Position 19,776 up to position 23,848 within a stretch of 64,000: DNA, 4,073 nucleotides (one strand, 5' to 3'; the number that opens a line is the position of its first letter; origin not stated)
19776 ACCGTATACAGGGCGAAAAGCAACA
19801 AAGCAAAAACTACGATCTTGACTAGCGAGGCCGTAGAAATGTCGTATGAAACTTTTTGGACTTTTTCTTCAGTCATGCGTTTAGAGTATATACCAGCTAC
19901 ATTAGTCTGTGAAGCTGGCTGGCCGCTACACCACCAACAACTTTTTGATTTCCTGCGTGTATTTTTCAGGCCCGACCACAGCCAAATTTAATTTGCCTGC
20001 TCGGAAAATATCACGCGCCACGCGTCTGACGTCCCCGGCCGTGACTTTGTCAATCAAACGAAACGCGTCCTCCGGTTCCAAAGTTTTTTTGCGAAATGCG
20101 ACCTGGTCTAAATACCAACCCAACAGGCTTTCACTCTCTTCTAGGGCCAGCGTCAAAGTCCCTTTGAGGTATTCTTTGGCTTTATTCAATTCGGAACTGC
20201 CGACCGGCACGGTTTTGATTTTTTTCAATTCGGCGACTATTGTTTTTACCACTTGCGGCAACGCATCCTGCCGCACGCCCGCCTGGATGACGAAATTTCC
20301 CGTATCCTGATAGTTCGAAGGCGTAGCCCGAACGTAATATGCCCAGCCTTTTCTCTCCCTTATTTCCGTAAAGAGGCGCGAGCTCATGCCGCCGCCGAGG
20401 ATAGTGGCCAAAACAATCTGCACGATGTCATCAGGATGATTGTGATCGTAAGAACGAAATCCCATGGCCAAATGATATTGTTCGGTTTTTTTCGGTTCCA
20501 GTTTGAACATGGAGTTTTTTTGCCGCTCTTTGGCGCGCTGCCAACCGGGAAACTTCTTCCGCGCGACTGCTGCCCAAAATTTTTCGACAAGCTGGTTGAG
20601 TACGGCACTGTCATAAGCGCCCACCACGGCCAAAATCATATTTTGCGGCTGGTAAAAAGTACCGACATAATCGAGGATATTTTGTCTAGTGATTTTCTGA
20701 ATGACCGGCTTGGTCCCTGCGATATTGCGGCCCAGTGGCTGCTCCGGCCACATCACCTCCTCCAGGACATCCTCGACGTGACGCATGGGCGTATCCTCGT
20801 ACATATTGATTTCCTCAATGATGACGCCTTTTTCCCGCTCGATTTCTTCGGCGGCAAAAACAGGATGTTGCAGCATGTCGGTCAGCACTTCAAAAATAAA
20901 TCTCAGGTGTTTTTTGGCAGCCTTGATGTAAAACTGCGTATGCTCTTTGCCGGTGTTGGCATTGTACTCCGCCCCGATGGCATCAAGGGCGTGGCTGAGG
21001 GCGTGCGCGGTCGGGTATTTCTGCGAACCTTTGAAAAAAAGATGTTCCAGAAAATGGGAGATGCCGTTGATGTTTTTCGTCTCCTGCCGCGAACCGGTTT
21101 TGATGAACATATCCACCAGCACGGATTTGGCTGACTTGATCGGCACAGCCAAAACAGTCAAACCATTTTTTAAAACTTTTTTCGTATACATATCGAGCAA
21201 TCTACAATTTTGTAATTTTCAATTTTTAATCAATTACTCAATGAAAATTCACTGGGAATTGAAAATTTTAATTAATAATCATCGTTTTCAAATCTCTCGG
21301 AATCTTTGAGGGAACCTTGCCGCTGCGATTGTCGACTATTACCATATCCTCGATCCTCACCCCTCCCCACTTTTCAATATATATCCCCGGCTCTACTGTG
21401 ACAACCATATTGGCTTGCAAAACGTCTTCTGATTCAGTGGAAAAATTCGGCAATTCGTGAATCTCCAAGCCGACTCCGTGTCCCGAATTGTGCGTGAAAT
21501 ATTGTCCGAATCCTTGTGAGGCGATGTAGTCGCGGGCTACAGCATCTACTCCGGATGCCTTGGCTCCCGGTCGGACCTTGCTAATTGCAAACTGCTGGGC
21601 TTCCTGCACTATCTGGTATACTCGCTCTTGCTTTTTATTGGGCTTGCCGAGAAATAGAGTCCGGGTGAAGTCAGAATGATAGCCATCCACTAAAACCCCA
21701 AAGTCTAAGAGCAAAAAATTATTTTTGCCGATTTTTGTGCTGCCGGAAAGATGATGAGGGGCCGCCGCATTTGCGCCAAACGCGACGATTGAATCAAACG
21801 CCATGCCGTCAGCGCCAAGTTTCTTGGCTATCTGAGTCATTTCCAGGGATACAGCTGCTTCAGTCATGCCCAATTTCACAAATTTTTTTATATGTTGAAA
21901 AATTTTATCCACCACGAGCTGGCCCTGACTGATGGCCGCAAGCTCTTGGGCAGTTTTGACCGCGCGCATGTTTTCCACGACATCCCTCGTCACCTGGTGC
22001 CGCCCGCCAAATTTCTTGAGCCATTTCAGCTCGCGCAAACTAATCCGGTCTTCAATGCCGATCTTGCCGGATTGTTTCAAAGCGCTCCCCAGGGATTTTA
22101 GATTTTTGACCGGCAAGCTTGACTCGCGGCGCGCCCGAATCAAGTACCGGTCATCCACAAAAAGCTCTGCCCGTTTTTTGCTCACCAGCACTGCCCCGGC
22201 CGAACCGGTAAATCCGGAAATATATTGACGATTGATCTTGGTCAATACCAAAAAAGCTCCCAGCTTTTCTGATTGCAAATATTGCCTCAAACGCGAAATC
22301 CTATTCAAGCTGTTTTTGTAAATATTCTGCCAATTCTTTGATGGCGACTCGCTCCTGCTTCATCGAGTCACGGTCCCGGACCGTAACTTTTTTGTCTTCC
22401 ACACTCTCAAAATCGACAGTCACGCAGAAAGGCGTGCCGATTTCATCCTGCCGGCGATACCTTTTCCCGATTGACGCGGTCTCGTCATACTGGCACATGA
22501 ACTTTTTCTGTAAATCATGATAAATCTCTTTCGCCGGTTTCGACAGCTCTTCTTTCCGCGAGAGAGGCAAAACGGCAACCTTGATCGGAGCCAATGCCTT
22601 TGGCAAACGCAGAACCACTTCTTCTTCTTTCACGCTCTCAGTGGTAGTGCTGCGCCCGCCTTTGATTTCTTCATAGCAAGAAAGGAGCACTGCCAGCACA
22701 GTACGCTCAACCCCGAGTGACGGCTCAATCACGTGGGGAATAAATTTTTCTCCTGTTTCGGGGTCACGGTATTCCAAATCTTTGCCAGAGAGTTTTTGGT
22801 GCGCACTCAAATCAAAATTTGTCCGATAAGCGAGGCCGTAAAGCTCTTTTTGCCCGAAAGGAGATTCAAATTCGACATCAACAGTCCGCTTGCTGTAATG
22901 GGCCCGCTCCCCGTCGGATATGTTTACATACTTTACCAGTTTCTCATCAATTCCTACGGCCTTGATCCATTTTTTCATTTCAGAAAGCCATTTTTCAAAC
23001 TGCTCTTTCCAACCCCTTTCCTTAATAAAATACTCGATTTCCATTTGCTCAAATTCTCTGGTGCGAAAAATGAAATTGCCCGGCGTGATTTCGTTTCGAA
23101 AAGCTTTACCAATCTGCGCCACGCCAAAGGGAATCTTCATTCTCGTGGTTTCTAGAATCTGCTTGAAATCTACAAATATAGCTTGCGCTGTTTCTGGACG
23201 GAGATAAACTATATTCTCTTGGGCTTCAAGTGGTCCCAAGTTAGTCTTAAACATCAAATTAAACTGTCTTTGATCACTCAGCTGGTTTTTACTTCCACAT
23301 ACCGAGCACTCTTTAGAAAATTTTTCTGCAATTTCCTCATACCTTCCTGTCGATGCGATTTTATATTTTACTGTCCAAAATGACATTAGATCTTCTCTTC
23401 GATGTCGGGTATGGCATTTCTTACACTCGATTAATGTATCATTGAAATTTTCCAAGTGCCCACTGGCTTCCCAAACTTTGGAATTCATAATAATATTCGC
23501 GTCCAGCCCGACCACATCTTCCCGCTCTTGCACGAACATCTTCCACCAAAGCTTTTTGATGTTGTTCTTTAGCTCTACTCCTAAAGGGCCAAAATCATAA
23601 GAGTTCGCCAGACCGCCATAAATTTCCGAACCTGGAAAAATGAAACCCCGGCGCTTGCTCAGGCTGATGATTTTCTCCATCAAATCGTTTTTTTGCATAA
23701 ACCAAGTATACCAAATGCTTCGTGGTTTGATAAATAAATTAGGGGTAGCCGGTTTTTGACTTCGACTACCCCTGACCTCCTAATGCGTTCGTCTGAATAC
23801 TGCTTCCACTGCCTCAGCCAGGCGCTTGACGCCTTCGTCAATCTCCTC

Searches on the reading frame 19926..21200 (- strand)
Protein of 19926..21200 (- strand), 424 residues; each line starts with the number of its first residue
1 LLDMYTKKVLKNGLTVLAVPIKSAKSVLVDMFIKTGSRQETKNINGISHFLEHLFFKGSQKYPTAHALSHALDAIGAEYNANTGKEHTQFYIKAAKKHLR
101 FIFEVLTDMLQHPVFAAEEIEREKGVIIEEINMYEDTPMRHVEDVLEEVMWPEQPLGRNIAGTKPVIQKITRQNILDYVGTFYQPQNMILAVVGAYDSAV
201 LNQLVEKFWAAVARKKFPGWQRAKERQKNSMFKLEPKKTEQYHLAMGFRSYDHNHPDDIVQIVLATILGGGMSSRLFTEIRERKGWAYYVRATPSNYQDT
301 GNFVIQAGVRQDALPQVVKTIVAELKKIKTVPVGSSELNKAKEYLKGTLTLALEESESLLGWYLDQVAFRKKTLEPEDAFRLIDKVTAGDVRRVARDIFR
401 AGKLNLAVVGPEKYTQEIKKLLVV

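Call 51: search_protein_families(library=pfam, proteins=[window:19926-21200:-], max_evalue=0.00001)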
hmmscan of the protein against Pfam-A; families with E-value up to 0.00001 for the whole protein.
window:19926-21200:- (424 aa): 2 families
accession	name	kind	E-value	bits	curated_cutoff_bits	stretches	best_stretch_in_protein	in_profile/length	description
PF00675.25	Peptidase_M16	-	4.8e-39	134.1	22.3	1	22-163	8-148/149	Insulinase (Peptidase family M16)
PF05193.26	Peptidase_M16_C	-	8.3e-38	130.5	23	1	169-344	1-180/181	Peptidase M16 inactive domain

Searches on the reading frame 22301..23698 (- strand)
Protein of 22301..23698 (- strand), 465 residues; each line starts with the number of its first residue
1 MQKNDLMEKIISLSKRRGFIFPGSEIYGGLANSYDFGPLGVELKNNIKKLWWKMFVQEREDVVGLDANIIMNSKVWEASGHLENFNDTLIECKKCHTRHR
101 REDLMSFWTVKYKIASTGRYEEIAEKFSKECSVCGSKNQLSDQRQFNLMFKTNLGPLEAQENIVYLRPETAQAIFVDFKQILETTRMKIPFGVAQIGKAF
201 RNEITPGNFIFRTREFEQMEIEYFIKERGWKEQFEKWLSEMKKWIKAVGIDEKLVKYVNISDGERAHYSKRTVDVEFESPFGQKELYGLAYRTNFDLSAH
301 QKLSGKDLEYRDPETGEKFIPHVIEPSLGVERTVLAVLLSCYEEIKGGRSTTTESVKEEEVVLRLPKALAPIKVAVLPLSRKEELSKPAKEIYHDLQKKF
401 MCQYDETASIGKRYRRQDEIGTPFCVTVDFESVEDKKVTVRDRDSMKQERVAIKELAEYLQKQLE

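Call 51: search_protein_families(library=pfam, proteins=[window:22301-23698:-], max_evalue=0.00001)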
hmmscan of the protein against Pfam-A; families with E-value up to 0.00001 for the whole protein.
window:22301-23698:- (465 aa): 2 families
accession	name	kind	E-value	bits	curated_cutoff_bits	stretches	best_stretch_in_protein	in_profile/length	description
PF03129.25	HGTP_anticodon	-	3.1e-24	85.4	21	1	373-462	1-93/94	Anticodon binding domain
PF00587.30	tRNA-synt_2b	-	7.3e-14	52.7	29.3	1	162-338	9-176/179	tRNA synthetase class II core domain (G, H, P, S and T)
